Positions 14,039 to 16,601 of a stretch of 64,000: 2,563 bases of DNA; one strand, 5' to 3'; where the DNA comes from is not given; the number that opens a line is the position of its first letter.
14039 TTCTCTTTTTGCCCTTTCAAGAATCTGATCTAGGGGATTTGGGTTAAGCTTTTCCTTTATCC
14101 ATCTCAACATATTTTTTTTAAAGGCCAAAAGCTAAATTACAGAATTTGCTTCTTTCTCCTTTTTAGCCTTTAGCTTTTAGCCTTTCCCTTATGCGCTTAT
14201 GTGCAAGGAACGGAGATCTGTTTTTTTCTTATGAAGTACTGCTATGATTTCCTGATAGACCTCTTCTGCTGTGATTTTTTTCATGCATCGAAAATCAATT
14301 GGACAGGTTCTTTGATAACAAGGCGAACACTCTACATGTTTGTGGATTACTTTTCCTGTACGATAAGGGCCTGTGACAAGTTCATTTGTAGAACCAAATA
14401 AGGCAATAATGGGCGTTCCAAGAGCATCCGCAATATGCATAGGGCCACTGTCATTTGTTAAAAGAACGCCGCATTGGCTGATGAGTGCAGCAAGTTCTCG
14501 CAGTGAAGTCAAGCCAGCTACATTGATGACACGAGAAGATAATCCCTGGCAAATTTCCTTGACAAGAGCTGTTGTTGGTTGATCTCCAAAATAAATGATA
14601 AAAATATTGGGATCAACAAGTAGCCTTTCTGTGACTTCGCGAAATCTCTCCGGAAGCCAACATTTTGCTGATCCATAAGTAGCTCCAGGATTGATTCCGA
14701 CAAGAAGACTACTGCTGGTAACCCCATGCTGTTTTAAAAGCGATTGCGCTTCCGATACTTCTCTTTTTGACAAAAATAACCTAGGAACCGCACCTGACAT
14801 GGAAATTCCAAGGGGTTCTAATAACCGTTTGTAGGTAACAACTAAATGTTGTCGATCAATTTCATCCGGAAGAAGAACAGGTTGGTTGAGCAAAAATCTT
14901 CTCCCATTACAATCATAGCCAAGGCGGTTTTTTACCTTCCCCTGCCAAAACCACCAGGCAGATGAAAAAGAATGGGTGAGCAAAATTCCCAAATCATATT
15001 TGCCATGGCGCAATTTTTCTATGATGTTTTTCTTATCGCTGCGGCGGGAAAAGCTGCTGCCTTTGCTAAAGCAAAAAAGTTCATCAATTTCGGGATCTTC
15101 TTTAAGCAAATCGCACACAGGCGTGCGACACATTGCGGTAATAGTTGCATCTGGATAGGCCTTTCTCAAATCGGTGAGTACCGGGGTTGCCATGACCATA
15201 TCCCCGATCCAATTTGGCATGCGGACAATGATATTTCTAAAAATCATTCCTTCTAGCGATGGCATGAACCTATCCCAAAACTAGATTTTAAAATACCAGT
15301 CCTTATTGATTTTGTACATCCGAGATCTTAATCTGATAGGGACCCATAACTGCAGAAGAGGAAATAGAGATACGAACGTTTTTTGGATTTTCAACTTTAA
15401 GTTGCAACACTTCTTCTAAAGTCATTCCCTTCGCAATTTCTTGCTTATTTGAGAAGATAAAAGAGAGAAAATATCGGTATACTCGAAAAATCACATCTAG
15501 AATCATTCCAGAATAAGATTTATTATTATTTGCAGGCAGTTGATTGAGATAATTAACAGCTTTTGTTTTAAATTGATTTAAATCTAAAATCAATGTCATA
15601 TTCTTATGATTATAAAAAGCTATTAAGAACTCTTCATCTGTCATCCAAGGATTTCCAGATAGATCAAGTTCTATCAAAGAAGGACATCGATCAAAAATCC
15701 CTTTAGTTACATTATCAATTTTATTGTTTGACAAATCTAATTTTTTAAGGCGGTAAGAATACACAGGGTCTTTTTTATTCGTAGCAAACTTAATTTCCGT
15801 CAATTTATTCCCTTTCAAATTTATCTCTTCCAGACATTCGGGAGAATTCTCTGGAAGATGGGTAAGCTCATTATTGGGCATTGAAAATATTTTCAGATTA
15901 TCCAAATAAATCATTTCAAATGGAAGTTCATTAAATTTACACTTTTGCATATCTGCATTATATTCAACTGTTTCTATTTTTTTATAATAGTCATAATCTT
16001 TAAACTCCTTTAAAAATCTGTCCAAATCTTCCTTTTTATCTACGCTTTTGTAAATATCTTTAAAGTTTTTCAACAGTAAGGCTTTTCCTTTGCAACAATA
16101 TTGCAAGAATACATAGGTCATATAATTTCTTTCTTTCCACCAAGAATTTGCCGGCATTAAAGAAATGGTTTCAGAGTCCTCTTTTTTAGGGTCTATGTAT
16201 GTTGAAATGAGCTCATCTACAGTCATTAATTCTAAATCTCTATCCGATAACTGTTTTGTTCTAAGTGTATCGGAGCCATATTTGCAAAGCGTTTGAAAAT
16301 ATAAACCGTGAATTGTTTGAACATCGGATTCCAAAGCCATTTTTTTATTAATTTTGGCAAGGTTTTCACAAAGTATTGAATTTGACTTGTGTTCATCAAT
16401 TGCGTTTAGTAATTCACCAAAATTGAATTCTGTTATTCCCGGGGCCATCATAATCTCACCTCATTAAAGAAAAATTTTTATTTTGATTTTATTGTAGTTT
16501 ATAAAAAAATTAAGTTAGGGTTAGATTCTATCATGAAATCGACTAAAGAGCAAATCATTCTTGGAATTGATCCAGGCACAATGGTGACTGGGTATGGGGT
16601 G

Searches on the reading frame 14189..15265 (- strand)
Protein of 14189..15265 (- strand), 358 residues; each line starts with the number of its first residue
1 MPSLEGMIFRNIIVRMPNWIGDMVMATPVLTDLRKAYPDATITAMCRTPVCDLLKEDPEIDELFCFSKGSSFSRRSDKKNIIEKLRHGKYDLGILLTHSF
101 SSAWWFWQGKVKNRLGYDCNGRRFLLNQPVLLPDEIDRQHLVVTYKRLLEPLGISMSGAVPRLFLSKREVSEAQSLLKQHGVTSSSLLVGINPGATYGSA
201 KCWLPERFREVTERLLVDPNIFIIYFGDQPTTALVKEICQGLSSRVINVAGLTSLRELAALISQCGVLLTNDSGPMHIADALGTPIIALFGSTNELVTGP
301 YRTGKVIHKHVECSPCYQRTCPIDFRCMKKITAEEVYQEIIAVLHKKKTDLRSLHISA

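Call 47: search_protein_families(library=pfam, proteins=[window:14189-15265:-], max_evalue=0.00001)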
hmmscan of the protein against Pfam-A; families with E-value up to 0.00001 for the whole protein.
window:14189-15265:- (358 aa): 1 family
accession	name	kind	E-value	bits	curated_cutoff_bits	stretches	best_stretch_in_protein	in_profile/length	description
PF01075.23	Glyco_transf_9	-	2.4e-44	152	22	1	81-323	4-243/247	Glycosyltransferase family 9 (heptosyltransferase)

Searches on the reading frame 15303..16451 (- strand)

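Call 47: search_protein_families(library=pfam, proteins=[window:15303-16451:-], max_evalue=0.00001)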
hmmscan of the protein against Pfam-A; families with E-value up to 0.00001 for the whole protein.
window:15303-16451:- (382 aa): 3 families
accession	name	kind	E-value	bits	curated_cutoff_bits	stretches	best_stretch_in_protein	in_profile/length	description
PF13855.12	LRR_8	-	1.1e-10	41.5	27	1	235-267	3-35/61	Leucine rich repeat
PF12799.13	LRR_4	-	3.6e-09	37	27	1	234-274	2-40/44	Leucine Rich repeats (2 copies)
PF00560.39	LRR_1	-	5.8e-07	28.8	20.6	0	234-249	1-16/23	Leucine Rich Repeat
